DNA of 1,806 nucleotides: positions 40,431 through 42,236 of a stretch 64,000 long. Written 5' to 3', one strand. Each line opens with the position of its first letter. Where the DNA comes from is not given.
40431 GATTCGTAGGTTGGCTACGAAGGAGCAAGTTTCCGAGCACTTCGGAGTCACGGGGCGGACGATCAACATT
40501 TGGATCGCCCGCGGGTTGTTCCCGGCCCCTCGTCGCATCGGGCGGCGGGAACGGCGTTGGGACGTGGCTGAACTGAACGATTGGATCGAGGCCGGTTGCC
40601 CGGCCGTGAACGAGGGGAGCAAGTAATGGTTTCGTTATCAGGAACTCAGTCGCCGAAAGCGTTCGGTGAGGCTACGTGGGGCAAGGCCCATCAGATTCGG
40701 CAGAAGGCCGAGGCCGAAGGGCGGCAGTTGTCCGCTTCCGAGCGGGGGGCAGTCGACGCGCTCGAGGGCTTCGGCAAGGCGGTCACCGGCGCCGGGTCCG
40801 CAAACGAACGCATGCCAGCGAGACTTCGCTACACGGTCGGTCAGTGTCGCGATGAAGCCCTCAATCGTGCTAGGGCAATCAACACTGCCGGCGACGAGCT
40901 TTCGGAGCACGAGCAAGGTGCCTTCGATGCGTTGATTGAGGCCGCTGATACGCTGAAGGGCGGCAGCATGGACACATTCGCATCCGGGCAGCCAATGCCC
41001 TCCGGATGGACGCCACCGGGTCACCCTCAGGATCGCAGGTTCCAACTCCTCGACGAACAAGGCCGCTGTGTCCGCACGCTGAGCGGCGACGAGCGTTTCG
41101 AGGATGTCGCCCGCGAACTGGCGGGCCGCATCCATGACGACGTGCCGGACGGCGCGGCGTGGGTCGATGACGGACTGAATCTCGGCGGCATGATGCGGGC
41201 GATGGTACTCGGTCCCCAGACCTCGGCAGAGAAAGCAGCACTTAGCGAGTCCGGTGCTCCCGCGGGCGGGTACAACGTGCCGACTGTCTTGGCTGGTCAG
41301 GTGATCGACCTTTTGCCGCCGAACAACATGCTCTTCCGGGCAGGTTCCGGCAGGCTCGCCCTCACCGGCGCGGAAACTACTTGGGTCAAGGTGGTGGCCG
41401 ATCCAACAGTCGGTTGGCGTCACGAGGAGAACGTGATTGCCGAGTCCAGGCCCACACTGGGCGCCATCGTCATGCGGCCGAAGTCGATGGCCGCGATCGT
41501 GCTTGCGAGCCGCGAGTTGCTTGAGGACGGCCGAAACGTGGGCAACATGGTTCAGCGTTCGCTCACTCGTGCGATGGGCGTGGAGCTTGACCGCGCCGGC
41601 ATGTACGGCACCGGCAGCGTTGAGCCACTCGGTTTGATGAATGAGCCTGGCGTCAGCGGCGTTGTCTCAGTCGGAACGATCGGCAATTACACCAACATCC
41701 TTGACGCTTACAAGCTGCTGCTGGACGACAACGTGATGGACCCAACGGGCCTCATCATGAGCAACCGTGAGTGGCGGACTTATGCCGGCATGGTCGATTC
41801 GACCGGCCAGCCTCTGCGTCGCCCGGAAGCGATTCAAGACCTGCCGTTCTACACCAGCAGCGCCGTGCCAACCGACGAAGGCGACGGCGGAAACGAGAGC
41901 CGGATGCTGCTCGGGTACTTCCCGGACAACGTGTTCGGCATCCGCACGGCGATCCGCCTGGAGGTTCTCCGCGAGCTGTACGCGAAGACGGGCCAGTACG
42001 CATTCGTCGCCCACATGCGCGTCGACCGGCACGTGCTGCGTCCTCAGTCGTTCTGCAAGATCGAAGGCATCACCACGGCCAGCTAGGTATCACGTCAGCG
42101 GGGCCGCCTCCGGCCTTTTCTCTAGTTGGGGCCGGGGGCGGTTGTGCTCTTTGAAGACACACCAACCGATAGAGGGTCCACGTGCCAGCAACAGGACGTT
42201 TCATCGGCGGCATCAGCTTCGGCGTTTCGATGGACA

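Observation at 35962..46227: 10.3-kb tRNA-Val-integrated element with a phage-satellite-like gene set, possibly an undescribed satellite type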

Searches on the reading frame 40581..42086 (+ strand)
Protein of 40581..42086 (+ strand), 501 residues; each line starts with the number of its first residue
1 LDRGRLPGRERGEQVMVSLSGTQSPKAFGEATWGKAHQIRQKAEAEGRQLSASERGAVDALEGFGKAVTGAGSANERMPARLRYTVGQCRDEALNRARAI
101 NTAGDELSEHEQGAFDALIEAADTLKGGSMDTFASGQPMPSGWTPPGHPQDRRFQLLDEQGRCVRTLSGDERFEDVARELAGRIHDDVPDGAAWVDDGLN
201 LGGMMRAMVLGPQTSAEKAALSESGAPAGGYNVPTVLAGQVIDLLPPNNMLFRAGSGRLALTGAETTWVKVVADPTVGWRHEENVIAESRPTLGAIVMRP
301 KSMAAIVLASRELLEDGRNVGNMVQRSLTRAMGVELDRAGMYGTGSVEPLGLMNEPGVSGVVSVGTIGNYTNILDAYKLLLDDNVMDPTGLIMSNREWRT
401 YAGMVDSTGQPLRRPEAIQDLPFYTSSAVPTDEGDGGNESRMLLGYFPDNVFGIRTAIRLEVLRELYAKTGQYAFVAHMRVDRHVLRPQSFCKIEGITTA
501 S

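Call 6: search_protein_families(library=pfam, max_evalue=0.01, proteins=[window:40581-42086:+])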
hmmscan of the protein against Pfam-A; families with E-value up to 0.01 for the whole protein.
window:40581-42086:+ (501 aa): 1 family
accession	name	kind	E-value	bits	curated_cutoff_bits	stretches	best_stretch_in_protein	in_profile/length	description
PF05065.19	Phage_capsid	-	1.9e-32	113.2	24.2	1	229-495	1-279/280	Phage capsid family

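Call 7: search_protein_families(library=phrogs, max_evalue=0.01, proteins=[window:40581-42086:+])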
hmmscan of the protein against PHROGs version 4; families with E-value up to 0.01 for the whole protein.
window:40581-42086:+ (501 aa): 4 families
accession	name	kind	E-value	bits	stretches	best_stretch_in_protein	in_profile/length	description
phrog_10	-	head and packaging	8.9e-45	154.9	1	35-499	275-638/752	major head protein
phrog_617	-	head and packaging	2.9e-25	90.2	1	222-497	341-624/626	major head protein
phrog_17162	-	unknown function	1.7e-06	29.2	1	415-489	4-75/85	-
phrog_2263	-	head and packaging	2.9e-05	24.2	1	204-423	250-466/551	major head protein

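Call 8: find_homologous_proteins(query=window:40626-42083:+, max_evalue=0.00001)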
Query window:40626-42083:+ (486 aa): 48 proteins with E <= 0.00001 among 8000 candidates.
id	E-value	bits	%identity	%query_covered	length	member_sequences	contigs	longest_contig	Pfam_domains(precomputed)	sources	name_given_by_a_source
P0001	0.0e+0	1091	100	100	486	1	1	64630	PF05065.20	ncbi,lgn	ncbi:MAG: phage major capsid protein [Planctomycetota bacterium]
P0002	5.3e-109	383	46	85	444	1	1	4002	PF05065.20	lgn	-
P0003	5.9e-109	383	44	98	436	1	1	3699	PF05065.20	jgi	jgi:HK97 family phage major capsid protein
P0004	2.6e-104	368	49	71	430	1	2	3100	PF05065.20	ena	-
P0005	3.1e-68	249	44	62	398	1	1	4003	PF05065.20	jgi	jgi:HK97 family phage major capsid protein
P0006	2.6e-66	242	40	70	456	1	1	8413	PF05065.20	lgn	-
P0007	7.7e-66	241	40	70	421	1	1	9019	PF05065.20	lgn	-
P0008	1.7e-65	240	43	62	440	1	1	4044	PF05065.20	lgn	-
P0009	1.0e-64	237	43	61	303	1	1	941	PF05065.20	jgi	jgi:HK97 family phage major capsid protein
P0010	1.7e-64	236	42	62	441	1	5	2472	PF05065.20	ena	-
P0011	2.0e-64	236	43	62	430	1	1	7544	PF05065.20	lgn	-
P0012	3.4e-62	229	39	67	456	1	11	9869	PF05065.20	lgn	-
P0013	1.2e-61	227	40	62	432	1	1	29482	PF05065.20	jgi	jgi:HK97 family phage major capsid protein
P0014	1.1e-59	221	34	88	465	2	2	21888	PF05065.20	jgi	jgi:HK97 family phage major capsid protein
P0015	4.2e-59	219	41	62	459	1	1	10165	PF05065.20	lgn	-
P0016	9.7e-59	217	41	60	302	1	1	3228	PF05065.20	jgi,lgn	-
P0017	1.1e-58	217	41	62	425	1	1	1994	PF05065.20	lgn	-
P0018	1.2e-57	214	39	63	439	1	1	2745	PF05065.20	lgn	-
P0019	6.2e-57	211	38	70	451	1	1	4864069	PF05065.20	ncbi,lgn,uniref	ncbi:phage major capsid protein [Propionivibrio sp.]|uniref:phage major capsid protein n=1 Tax=Propi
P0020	6.2e-57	211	35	72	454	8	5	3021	PF05065.20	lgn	-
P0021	8.6e-57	211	36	84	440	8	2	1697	PF05065.20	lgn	-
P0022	9.6e-57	211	41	62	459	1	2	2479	PF05065.20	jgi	jgi:HK97 family phage major capsid protein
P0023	1.7e-56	210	38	61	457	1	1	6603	PF05065.20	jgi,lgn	jgi:HK97 family phage major capsid protein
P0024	2.5e-55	206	36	85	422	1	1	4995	PF05065.20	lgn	-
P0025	1.9e-52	197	35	69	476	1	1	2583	PF05065.20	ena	-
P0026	1.2e-50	191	39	62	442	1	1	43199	PF05065.20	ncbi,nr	ncbi:MAG TPA: phage major capsid protein [Thermoanaerobaculia bacterium]|nr:phage major capsid prote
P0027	2.6e-50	190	37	62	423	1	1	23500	PF05065.20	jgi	jgi:HK97 family phage major capsid protein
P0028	2.2e-49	187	39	62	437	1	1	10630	PF05065.20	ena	-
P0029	7.5e-49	185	38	62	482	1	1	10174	PF05065.20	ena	-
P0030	1.2e-48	184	37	62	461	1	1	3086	PF05065.20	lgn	-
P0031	1.2e-48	184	38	62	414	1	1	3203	PF05065.20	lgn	-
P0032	1.5e-48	184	37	62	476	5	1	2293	PF05065.20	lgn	-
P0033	3.2e-48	183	35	70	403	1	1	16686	PF05065.20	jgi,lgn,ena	-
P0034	2.0e-46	177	36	62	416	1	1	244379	PF05065.20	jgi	-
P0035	1.4e-45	174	37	62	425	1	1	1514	PF05065.20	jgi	jgi:HK97 family phage major capsid protein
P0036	3.4e-45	173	35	62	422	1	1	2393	PF05065.20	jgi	jgi:HK97 family phage major capsid protein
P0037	9.1e-45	171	35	62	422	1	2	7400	PF05065.20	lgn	-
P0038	1.1e-44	171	32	87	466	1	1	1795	PF05065.20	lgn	-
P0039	4.9e-44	169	40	55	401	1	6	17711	PF05065.20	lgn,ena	-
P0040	5.5e-44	169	34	62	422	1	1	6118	PF05065.20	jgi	jgi:HK97 family phage major capsid protein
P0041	8.0e-44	168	34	62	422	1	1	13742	PF05065.20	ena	-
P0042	3.2e-40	156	36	62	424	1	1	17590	PF05065.20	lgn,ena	-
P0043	1.9e-39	154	36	58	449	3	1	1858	PF05065.20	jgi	jgi:HK97 family phage major capsid protein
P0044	3.6e-30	123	33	61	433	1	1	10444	PF05065.20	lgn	-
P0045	7.2e-27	112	32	57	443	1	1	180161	PF05065.20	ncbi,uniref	ncbi:phage major capsid protein [Nocardia aobensis]|uniref:Phage major capsid protein n=1 Tax=Nocard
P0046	2.7e-14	71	26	60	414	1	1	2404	PF05065.20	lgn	-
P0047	2.8e-10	58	25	59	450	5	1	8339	PF05065.20,PF04454.19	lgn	-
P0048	2.0e-7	48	25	57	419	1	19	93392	PF05065.20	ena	-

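Call 10: find_encoding_contigs(protein=P0002, flank=10000, max_places=3)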
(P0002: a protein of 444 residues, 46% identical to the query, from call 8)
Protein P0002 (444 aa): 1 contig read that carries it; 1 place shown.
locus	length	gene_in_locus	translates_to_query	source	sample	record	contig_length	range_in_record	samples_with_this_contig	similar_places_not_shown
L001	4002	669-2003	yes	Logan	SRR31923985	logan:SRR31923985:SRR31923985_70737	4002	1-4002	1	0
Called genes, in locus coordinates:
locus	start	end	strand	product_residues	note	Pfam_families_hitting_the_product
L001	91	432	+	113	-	-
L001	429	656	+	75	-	-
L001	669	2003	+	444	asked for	PF05065:Phage_capsid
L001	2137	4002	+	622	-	?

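Call 11: find_encoding_contigs(protein=P0003, flank=10000, max_places=3)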
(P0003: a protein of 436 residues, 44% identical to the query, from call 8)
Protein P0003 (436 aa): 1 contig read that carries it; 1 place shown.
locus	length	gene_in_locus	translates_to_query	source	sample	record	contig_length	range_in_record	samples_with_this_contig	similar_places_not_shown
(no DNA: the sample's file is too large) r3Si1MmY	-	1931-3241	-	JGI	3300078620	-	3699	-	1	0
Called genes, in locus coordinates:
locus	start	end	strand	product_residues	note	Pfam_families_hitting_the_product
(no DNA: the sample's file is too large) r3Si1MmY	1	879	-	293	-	?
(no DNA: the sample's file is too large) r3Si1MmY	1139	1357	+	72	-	-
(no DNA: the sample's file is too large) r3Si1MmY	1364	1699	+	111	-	-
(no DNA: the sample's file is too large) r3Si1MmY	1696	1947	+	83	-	PF12728:HTH_17 (weak)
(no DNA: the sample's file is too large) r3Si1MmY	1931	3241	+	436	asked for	PF05065:Phage_capsid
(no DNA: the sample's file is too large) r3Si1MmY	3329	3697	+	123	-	?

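Call 12: find_encoding_contigs(protein=P0014, flank=10000, max_places=3)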
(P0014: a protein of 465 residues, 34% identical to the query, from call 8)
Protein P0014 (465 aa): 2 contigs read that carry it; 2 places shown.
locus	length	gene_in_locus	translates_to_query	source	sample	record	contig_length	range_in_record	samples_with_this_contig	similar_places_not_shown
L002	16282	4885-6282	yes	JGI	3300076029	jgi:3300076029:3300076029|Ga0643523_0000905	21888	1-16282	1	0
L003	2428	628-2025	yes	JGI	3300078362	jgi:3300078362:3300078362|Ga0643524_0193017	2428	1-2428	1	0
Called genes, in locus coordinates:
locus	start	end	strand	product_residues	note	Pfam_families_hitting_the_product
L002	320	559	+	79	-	-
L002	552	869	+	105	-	-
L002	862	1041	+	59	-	-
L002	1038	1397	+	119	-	-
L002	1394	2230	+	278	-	PF13362:Toprim_3, PF13662:Toprim_4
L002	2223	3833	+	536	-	PF13148:DUF3987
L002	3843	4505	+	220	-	-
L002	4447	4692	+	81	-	-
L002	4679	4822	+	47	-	-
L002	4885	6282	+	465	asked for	PF05065:Phage_capsid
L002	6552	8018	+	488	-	PF01546:Peptidase_M20, PF07687:M20_dimer (weak)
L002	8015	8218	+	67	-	-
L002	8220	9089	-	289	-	PF01564:Spermine_synth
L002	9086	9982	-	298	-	PF03602:Cons_hypoth95 (weak), PF05175:MTS, PF06325:PrmA, PF09445:Methyltransf_15 (faint), PF13847:Methyltransf_31, PF01170:UPF0020 (weak), PF08242:Methyltransf_12 (weak), PF13649:Methyltransf_25, +1 more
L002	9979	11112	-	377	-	PF01546:Peptidase_M20, PF07687:M20_dimer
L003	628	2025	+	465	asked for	PF05065:Phage_capsid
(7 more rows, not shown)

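Call 13: find_encoding_contigs(protein=P0013, flank=10000, max_places=2)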
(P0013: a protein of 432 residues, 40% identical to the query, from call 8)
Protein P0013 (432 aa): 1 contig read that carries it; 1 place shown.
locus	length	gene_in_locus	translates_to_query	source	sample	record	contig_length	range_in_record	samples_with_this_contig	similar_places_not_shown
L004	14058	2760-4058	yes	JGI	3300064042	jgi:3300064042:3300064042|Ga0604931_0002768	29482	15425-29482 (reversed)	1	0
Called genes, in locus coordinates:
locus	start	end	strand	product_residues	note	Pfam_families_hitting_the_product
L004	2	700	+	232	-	?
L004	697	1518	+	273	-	PF03796:DnaB_C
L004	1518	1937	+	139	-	PF13730:HTH_36 (faint)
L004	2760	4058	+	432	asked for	PF05065:Phage_capsid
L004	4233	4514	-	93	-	-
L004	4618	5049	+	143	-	PF00072:Response_reg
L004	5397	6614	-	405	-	-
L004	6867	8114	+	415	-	PF04551:GcpE, PF26540:GcpE_C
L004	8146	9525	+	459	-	PF04734:Ceramidase_alk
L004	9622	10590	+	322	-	PF01118:Semialdhyde_dh, PF22698:Semialdhyde_dhC_1, PF02774:Semialdhyde_dhC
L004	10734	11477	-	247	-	PF09335:VTT_dom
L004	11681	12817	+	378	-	PF13859:BNR_3, PF02012:BNR (faint), PF13088:BNR_2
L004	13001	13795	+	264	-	PF05050:Methyltransf_21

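Call 14: find_encoding_contigs(protein=P0019, flank=10000, max_places=2)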
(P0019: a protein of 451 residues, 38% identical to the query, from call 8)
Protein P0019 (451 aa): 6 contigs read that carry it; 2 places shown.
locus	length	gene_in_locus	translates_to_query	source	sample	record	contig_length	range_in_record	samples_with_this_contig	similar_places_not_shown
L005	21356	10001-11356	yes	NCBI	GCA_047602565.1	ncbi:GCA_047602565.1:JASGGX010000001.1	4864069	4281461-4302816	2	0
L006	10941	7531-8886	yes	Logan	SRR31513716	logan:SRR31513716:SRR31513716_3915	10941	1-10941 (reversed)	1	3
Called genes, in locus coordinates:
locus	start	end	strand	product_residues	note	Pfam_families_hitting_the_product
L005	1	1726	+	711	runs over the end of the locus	PF01138:RNase_PH, PF03725:RNase_PH_C, PF03726:PNPase, PF01138:RNase_PH, PF00013:KH_1, PF00575:S1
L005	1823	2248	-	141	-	PF21157:DksA_N, PF01258:zf-dskA_traR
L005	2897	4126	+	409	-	PF13356:Arm-DNA-bind_3, PF22022:Phage_int_M, PF00589:Phage_integrase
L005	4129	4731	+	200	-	-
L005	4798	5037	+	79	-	-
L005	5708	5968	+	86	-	PF11275:DUF3077 (weak)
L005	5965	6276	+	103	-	-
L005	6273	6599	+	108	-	-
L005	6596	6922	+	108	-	-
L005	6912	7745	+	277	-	PF13362:Toprim_3, PF13662:Toprim_4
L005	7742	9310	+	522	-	PF13148:DUF3987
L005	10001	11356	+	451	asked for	PF05065:Phage_capsid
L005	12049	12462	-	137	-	PF03860:Csp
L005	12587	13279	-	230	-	PF01027:Bax1-I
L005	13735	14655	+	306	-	PF01555:N6_N4_Mtase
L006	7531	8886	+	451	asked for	PF05065:Phage_capsid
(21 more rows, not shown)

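Call 15: find_encoding_contigs(protein=P0026, flank=10000, max_places=2)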
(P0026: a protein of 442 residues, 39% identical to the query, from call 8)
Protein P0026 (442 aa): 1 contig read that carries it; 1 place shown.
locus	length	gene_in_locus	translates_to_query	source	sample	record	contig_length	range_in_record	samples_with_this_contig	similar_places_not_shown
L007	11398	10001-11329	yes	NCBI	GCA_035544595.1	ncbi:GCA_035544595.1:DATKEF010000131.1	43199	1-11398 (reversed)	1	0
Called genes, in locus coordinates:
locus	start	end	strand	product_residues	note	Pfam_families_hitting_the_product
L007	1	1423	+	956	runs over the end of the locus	PF03477:ATP-cone, PF00317:Ribonuc_red_lgN, PF02867:Ribonuc_red_lgC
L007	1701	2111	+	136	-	PF01042:Ribonuc_L-PSP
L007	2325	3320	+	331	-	PF00268:Ribonuc_red_sm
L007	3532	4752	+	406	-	PF13356:Arm-DNA-bind_3, PF14659:Phage_int_SAM_3, PF22022:Phage_int_M (weak), PF00589:Phage_integrase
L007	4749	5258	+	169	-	-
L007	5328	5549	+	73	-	PF12728:HTH_17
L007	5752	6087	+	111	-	-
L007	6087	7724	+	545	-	PF12307:DUF3631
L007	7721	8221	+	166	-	PF18563:TubC_N (faint)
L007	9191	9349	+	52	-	-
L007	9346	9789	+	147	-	-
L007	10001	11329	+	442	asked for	PF05065:Phage_capsid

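Call 20: find_related_loci(query=A1, collection=genome_contigs, flank=10000)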
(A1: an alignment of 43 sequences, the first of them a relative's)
Query A1 (486 aa) in genome_contigs; peptide patterns used: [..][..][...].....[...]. (x = any residue, [..] = any of these).
111 stretches matched a pattern; 83 encode a relative of the query (tblastn E <= 1e-3); the best 80 are kept; 80 distinct loci.
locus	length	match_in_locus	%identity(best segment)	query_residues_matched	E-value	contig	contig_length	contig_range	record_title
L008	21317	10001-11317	44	7-483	8e-118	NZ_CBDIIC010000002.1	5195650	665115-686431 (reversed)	MAG: Lacipirellula sp. isolate a2072756-b066-4b48-b97c-da4b55fec2cc contig_2, whole genome shotgun sequence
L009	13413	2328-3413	39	125-485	9e-71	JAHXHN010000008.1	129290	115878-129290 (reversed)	MAG: Candidatus Thiodiazotropha sp. (ex Codakia rugifera) isolate L098_Th1 c_000000000008, whole genome shotgun sequence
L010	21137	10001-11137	35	91-483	3e-69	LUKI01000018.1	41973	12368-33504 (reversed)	MAG: Gammaproteobacteria bacterium F7 F7contig045, whole genome shotgun sequence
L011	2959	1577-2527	39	166-482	6e-65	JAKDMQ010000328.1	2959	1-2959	MAG: Nitrococcus sp. isolate 48_S62 48_S62_NODE_3270_length_2959_cov_7.983127, whole genome shotgun sequence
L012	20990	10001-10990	38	145-482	2e-63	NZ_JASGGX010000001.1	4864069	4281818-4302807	MAG: Propionivibrio sp. isolate 5N011 JMF-2111-06-0005.ont.bin.11_0, whole genome shotgun sequence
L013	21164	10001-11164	36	90-483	8e-63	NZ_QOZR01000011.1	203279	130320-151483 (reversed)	Virgifigura deserti strain SYSU D60014 s1173_Contig11, whole genome shotgun sequence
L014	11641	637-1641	37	143-482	4e-63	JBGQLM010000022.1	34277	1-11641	MAG: Geobacteraceae bacterium isolate OBJ2_061818_050_38 k141_3556372_length_34277_cov_9.0147, whole genome shotgun sequ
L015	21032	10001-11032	39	151-482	2e-61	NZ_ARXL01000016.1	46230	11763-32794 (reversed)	Alloalcanivorax marinus strain R8-12 contig16, whole genome shotgun sequence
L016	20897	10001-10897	40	183-481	3e-59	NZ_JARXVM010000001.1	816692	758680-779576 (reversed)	Rhizobium sp. SG_E_25_P2 Ga0466932_01, whole genome shotgun sequence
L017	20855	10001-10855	41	183-467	2e-58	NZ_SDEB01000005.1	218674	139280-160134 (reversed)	Paracoccus ravus strain YJ057 YJ057_5, whole genome shotgun sequence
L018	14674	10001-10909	37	186-482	2e-57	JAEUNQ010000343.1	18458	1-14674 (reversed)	MAG: Thauera sp. isolate new MAG-177 k141_3793422, whole genome shotgun sequence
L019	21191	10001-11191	34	86-482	3e-56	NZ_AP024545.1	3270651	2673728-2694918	Noviluteimonas caseinilytica strain JCM32879 chromosome, complete genome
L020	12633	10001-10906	39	183-483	4e-58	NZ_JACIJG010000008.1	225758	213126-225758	Brucella daejeonensis strain DSM 26944 Ga0373340_08, whole genome shotgun sequence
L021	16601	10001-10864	36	184-480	8e-55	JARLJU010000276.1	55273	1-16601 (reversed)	MAG: Rudaea sp. isolate MAG_CA158 MetaCoAG_Bin_158_Anoxic_k141_2064010, whole genome shotgun sequence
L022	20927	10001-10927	36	182-482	6e-53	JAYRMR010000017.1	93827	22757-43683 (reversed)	MAG: Burkholderiaceae bacterium isolate XM2_XAASGE2bin.6 NODE_218_length_93827_cov_3.896382, whole genome shotgun sequen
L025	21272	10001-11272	33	68-482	4e-52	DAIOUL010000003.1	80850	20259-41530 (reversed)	MAG TPA_asm: Rhodanobacteraceae bacterium isolate CTOTU9906 NODE_22_length_80850_cov_7.800297, whole genome shotgun sequ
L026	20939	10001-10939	37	181-485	4e-52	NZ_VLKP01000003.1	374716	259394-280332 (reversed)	Aerolutibacter ruishenii strain CGMCC 1.10136 IP93DRAFT_scaffold00003.3, whole genome shotgun sequence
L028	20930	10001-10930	35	181-482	1e-51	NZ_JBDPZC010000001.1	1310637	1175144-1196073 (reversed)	Roseateles flavus strain 2.12 contig1, whole genome shotgun sequence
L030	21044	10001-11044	35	140-483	6e-51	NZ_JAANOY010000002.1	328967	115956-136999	Cognatiluteimonas telluris strain YJ15 2, whole genome shotgun sequence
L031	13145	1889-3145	30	75-486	6e-51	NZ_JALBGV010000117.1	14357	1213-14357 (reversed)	Neorhizobium sp. SHOUNA12A NODE_117_length_14357_cov_52.123754_pilon, whole genome shotgun sequence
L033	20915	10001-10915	35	183-482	5e-50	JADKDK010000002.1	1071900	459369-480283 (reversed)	MAG: Gammaproteobacteria bacterium isolate OdNW_18-Q3-R42-56_BATAC.277 tig00000455-10-10774010, whole genome shotgun seq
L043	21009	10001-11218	29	49-482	4e-47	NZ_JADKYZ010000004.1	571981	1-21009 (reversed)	Diaphorobacter caeni strain NR2-3-3-1 contig4, whole genome shotgun sequence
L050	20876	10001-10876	36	199-482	2e-46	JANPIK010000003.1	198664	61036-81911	MAG: Polaromonas sp. isolate VAR_61_metabat_80 VAR_61_k141_2922637, whole genome shotgun sequence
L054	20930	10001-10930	32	181-482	3e-45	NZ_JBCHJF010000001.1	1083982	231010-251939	Massilia sp. MP_M2 Ga0418738_01, whole genome shotgun sequence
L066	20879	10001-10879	33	203-482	3e-42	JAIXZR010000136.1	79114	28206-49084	MAG: Rubrivivax sp. isolate D8_MAG_00057 pond_D8_MAG_00057_000000000012, whole genome shotgun sequence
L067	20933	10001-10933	33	177-484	3e-49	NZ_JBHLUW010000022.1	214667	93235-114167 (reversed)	Paraburkholderia rhizosphaerae strain NCAIM B.02541 platanus_K_25_97_22, whole genome shotgun sequence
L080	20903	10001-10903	32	184-482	2e-33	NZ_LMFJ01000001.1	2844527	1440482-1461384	Aeromicrobium sp. Root495 contig_1, whole genome shotgun sequence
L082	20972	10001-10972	31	174-482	5e-39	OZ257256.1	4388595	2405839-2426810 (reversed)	MAG: Steroidobacteraceae bacterium isolate 60cb53db-5efb-48f4-9f30-25350f7b9eee genome assembly, chromosome: 1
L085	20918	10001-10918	38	184-483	8e-65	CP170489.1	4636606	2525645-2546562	MAG: bacterium isolate tig00000063 chromosome, complete genome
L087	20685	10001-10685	35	184-407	5e-28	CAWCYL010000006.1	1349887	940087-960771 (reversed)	MAG: uncultured Alphaproteobacteria bacterium isolate MFD09603.bin.2.55 genome assembly, contig: contig_33495, whole gen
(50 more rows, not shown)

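Call 24: search_protein_families(library=pfam, max_evalue=0.01, proteins=[L008:5816-6931:+, L008:7341-7937:+, L008:8280-9083:+, L008:9378-9953:+, L008:11424-11870:+, L008:11902-13527:+, L008:13843-15507:+, L008:15533-16750:+, L008:3725-5353:-, L008:16958-18004:+])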
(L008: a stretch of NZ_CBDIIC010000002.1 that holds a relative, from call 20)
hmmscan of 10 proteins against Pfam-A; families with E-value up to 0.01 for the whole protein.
L008:5816-6931:+ (371 aa): 1 family
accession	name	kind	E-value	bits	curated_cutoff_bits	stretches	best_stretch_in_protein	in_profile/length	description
PF00404.24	Dockerin_1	-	4.6e-08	33.6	22.9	1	276-324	2-53/57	Dockerin type I domain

L008:7341-7937:+ (198 aa): 0 families

L008:8280-9083:+ (267 aa): 0 families

L008:9378-9953:+ (191 aa): 0 families

L008:11424-11870:+ (148 aa): 1 family
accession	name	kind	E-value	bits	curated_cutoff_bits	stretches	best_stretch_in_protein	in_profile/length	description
PF21190.3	Bbp16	-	0.0077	17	27.1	1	13-110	4-103/115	Bbp16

L008:11902-13527:+ (541 aa): 0 families

L008:13843-15507:+ (554 aa): 4 families
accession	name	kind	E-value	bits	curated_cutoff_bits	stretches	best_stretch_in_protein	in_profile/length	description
PF13102.12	Phage_int_SAM_5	-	5.6e-16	59.2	22.3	2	140-222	9-92/98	Phage integrase SAM-like domain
PF02899.23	Phage_int_SAM_1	-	2.9e-14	53.5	22.3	2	145-216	11-83/83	Phage integrase, N-terminal SAM-like domain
PF13495.12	Phage_int_SAM_4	-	9.3e-13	48.8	27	1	34-101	6-72/85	Phage integrase, N-terminal SAM-like domain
PF00589.27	Phage_integrase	-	0.002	18.4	27.1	1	385-468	4-80/172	Phage integrase family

L008:15533-16750:+ (405 aa): 4 families
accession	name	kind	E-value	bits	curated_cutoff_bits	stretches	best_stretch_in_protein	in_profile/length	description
PF00589.27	Phage_integrase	-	2e-10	41.2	27.1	1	171-362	3-166/172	Phage integrase family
PF13102.12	Phage_int_SAM_5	-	9.9e-05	23.1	22.3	1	69-154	8-91/98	Phage integrase SAM-like domain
PF02899.23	Phage_int_SAM_1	-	0.00014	22.5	22.3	1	81-149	13-83/83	Phage integrase, N-terminal SAM-like domain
PF13495.12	Phage_int_SAM_4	-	0.0024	18.7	27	1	80-144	12-77/85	Phage integrase, N-terminal SAM-like domain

L008:3725-5353:- (542 aa): 2 families
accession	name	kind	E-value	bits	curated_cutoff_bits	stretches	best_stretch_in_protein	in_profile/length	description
PF03781.23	FGE-sulfatase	-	3.3e-43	148.6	23.3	1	252-497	4-245/255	Sulfatase-modifying factor enzyme 1-like domain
PF07635.16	PSCyt1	-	2.2e-09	38.2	22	1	114-170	1-59/59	Planctomycete cytochrome C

L008:16958-18004:+ (348 aa): 0 families
